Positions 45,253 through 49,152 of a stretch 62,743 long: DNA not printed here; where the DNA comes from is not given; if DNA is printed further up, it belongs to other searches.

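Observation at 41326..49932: Accessory island of four signal-peptide genes built around two autotransporter-like beta-helix proteins that lack a translocator barrel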

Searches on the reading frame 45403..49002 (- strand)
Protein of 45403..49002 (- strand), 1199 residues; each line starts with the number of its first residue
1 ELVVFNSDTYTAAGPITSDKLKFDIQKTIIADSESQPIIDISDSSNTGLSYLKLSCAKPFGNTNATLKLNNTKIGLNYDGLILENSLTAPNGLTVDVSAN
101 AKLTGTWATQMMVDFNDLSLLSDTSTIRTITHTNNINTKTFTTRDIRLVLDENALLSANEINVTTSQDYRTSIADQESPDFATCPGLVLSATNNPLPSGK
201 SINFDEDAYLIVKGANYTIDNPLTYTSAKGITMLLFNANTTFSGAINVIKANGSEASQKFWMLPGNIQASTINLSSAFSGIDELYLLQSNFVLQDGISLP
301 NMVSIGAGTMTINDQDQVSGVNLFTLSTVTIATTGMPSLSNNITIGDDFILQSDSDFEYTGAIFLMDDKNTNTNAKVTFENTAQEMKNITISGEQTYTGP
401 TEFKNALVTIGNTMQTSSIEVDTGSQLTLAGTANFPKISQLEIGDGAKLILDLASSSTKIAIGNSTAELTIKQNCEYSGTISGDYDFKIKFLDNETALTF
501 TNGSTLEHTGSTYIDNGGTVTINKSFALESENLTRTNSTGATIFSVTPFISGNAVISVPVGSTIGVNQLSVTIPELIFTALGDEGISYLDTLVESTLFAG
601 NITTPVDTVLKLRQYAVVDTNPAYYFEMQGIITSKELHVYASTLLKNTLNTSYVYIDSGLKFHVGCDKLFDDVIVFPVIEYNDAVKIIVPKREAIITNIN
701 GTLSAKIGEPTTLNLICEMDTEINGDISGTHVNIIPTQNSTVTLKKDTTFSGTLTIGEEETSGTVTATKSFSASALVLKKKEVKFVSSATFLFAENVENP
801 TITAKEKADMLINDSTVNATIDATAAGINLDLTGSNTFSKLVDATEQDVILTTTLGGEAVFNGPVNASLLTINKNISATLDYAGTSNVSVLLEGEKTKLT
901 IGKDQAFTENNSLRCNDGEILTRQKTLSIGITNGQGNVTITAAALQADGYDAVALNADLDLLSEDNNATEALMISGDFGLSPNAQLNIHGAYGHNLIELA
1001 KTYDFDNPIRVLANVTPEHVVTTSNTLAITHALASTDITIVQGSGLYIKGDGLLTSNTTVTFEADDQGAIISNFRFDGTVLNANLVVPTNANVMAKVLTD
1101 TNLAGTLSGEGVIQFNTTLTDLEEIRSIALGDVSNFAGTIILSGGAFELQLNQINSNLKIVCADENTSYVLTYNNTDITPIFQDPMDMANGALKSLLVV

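Call 32: search_protein_representatives(protein=window:45403-49002:-)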
Query: 1199 residues. Proteins with E-value up to 0.001 (for the whole library): 2; up to 1e-10: 1; up to 1e-30: 1. The best 2 are listed.
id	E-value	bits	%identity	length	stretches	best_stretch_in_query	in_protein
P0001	0.0e+00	2555.3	100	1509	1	1-1199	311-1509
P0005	9.7e-05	37.3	26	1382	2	266-899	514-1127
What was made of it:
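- A full HMMER scan of 1.84e9 representatives with residues 311-1509 found only P0005 (E 9.7e-5; call 32).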

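Call 34: search_protein_families(library=pfam, proteins=[P0005], max_evalue=1)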
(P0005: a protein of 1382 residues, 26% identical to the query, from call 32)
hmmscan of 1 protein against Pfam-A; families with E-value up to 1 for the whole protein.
P0005 (1382 aa): 0 families

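Call 36: find_encoding_contigs(protein=P0005, flank=10000, max_places=5)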
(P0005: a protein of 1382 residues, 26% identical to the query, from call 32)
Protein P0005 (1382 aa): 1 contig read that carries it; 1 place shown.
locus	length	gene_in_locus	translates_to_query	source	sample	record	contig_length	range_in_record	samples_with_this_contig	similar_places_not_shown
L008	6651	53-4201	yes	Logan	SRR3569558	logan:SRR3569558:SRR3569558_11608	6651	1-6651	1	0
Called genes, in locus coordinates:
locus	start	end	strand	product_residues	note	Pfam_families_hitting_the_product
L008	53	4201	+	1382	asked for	-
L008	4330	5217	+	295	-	PF00398:RrnaAD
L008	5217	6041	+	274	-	PF05175:MTS, PF06325:PrmA (weak), PF12847:Methyltransf_18 (weak), PF09445:Methyltransf_15, PF13649:Methyltransf_25, PF13847:Methyltransf_31, PF08241:Methyltransf_11 (weak), PF08242:Methyltransf_12 (weak), +2 more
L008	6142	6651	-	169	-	?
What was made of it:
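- On TpsA / two-partner secretion (type Vb): There is none on the homologue's contig (call 36).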

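Call 46: search_protein_families(library=ncbifam, proteins=[P0005], max_evalue=10)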
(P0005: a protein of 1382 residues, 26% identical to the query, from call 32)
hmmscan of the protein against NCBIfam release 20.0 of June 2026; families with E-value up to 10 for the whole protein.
P0005 (1382 aa): 0 families
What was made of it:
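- On Classical autotransporter (type Va): The homologue P0005 has none either (calls 34, 46).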

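Call 68: predict_structure(alignment_id=A2)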
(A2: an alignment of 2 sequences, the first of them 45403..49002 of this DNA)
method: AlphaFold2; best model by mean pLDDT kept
length: 1199 residues; sequences in the alignment: 2
mean_pLDDT: 45.3   pTM: 0.31
mean pLDDT of the five models: 45.3, 43.3, 39.8, 37.2, 33.1
residues with pLDDT >= 90: 0; 70-90: 8; 50-70: 356; < 50: 835
segments of 3 or more residues with pLDDT < 50: 43-49, 78-86, 88-94, 96-232, 236-247, 249-256, 263-280, 288-290, 294-298, 314-323, 367-375, 382-387, 390-409, 411-415, 432-436, 523-587, 591-604, 606-610, 613-632, 634-712, 728-730, 769-775, 786-790, 794-801, 804-807, 813-820, 822-1036, 1041-1058, 1063-1084, 1089-1105, 1116-1125, 1143-1148, 1163-1170, 1175-1199
pLDDT, mean of each block of 10 residues (from residue 1): 57 56 64 56 47 60 53 50 47 46 39 38 32 28 32 31 34 32 30 27 34 40 42 45 45 48 41 44 54 48 53 47 50 54 56 57 48 49 48 32 40 48 56 51 63 65 63 70 64 61 54 53 41 40 40 41 42 42 45 41 48 42 39 47 33 34 37 34 35 40 46 53 54 57 56 52 52 49 49 46 50 45 47 40 40 34 31 39 41 42 42 43 41 37 32 38 39 41 43 43 42 37 41 46 44 44 44 43 48 43 48 45 44 54 51 55 48 49 41 38
secondary structure, 60 per line:
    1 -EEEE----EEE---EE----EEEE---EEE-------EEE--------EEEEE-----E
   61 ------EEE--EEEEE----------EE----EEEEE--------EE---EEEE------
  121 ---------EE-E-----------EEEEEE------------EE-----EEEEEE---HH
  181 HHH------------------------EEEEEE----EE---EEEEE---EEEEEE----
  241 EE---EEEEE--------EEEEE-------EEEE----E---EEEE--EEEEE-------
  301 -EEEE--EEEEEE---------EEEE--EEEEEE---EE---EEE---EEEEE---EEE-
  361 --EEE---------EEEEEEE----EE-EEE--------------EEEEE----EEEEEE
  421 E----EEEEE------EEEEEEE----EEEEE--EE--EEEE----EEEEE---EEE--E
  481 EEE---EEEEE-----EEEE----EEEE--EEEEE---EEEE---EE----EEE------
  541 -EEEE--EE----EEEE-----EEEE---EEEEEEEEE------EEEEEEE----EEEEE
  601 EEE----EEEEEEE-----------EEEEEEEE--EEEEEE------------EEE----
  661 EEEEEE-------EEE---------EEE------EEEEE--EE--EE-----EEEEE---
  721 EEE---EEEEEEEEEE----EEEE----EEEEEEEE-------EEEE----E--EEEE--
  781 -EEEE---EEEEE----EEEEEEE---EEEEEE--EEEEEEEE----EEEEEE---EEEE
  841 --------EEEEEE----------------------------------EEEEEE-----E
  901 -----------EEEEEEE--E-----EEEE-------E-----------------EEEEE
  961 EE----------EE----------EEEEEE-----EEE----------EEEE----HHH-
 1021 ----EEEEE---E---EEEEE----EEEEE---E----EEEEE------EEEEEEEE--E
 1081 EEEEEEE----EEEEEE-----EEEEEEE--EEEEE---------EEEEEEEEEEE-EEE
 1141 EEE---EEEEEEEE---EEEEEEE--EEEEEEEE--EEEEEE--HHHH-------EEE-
elements in order (helices of 4 or more, strands of 3 or more residues): E2-5 E10-12 E22-25 E29-31 E39-41 E50-54 E67-69 E72-76 E93-97 E111-114 E145-150 E170-175 H179-183 E208-213 E223-227 E231-236 E246-250 E259-263 E271-274 E283-286 E289-293 E302-305 E308-313 E323-326 E329-334 E343-345 E349-353 E357-359 E363-365 E375-381 E389-391 E406-410 E415-421 E426-430 E437-443 E448-452 E459-462 E467-471 E475-477 E480-483 E487-491 E497-500 E505-508 E511-515 E519-522 E532-534 E542-545 E554-557 E563-566 E570-578 E585-591 E596-603 E608-614 E626-633 E636-641 E654-656 E661-666 E674-676 E686-688 E695-699 E713-717 E721-723 E727-736 E741-744 E749-756 E764-767 E775-778 E782-785 E789-793 E798-804 E808-813 E816-823 E828-833 E837-840 E849-854 E889-894 E912-918 E927-930 E956-962 E985-990 E996-998 E1009-1012 E1025-1029 E1037-1041 E1046-1050 E1059-1063 E1070-1077 E1080-1087 E1092-1097 E1103-1109 E1112-1116 E1126-1136 E1138-1143 E1147-1154 E1158-1164 E1167-1174 E1177-1182 H1185-1188 E1196-1198
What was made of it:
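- On Right-handed parallel beta-helix / beta-solenoid fold: The AlphaFold2 model has pLDDT 45 and is all short strands (call 68).
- AlphaFold2 on residues 311-1509 predicts only short beta strands and three very short helices of 3-5 residues (call 68).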

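Call 70: fold_search(model_id=the predicted structure, library=pdb)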
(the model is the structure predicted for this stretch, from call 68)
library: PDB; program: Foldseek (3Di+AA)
matches with E <= 10: 47; with E <= 0.001: 0
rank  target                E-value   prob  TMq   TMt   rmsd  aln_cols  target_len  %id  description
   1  6p5t_B                6.7e-02  0.12  0.10  0.14  26.6      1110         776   10  Surface-layer (S-layer) RsaA protein from Caulobacter crescentus bound to strontium and iodide (released 2020-01-15)
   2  6p5t_A                2.9e-01  0.08  0.10  0.14  26.5      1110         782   11  Surface-layer (S-layer) RsaA protein from Caulobacter crescentus bound to strontium and iodide (released 2020-01-15)
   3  6p5t_D                4.5e-01  0.06  0.10  0.14  25.9      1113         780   11  Surface-layer (S-layer) RsaA protein from Caulobacter crescentus bound to strontium and iodide (released 2020-01-15)
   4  3sze                  9.6e-01  0.06  0.11  0.13  29.1       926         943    9  Crystal structure of the passenger domain of the E. coli autotransporter EspP (released 2011-10-12)
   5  6n2b_B                1.2e+00  0.04  0.07  0.17  30.7       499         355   11  The Crystal Structure of Caldicellulosiruptor kristjanssonii Tapirin C-terminal domain (released 2018-12-19)
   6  6p5t_C                1.3e+00  0.06  0.11  0.16  25.9      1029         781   12  Surface-layer (S-layer) RsaA protein from Caulobacter crescentus bound to strontium and iodide (released 2020-01-15)
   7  6n2c_A                1.6e+00  0.16  0.11  0.26  11.6       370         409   13  The Crystal Structure of Caldicellulosiruptor hydrothermalis Tapirin C-terminal domain (released 2018-12-19)
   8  6n2c_B                2.0e+00  0.10  0.11  0.26  32.0       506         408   11  The Crystal Structure of Caldicellulosiruptor hydrothermalis Tapirin C-terminal domain (released 2018-12-19)
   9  4kh3                  2.0e+00  0.05  0.11  0.20  19.0       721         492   11  Structure of a bacterial self-associating protein (released 2014-01-15)
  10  3h09_A                2.1e+00  0.02  0.08  0.09  26.5       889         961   10  The structure of Haemophilus influenzae IgA1 protease (released 2009-04-21)
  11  4i84_A                2.2e+00  0.05  0.07  0.21  16.7       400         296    9  The crystal structure of the Haemophilus influenzae HxuA secretion domain involved in the two-partner secretion pathwa (released 2013-11-13)
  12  8vbb_A                2.6e+00  0.03  0.13  0.14  34.1      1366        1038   11  The secreted adhesin EtpA of Enterotoxigenic Escherichia coli in complex with the mouse mAb 1G05 (released 2024-09-04)
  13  9mne_A                3.2e+00  0.03  0.12  0.14  31.1       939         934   11  Crystal structure of enteropathogenic Escherichia coli EspC (released 2025-10-29)
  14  7koh_D                3.5e+00  0.05  0.15  0.23  16.2       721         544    8  Crystal structure of antigen 43 from Escherichia coli EDL933 (released 2022-03-09)
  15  6z7p_A                3.6e+00  0.02  0.11  0.12  25.8      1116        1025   10  Composite model of the Caulobacter crescentus S-layer bound to the O-antigen of lipopolysaccharide (released 2020-07-15)
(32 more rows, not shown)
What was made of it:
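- On Right-handed parallel beta-helix / beta-solenoid fold: The best Foldseek hit has E 0.067 and TM about 0.1, though the list is dominated by solenoids (call 70).
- Closest known: Classical. Same: Passenger structures (EspP, Ag43, IgA1 protease) appear among the non-significant Foldseek neighbours (call 70).
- Closest known: RsaA-type S-layer and other beta-solenoid surface proteins. Same: It is a large all-beta surface protein from an alphaproteobacterium (call 70).
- TpsA structures (HxuA, HpmA, EtpA) appear in the non-significant Foldseek list (call 70).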

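Call 78: search_protein_families(library=phrogs, proteins=[P0005], max_evalue=0.1)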
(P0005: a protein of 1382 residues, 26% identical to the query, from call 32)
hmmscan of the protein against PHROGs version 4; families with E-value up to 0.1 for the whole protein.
P0005 (1382 aa): 0 families
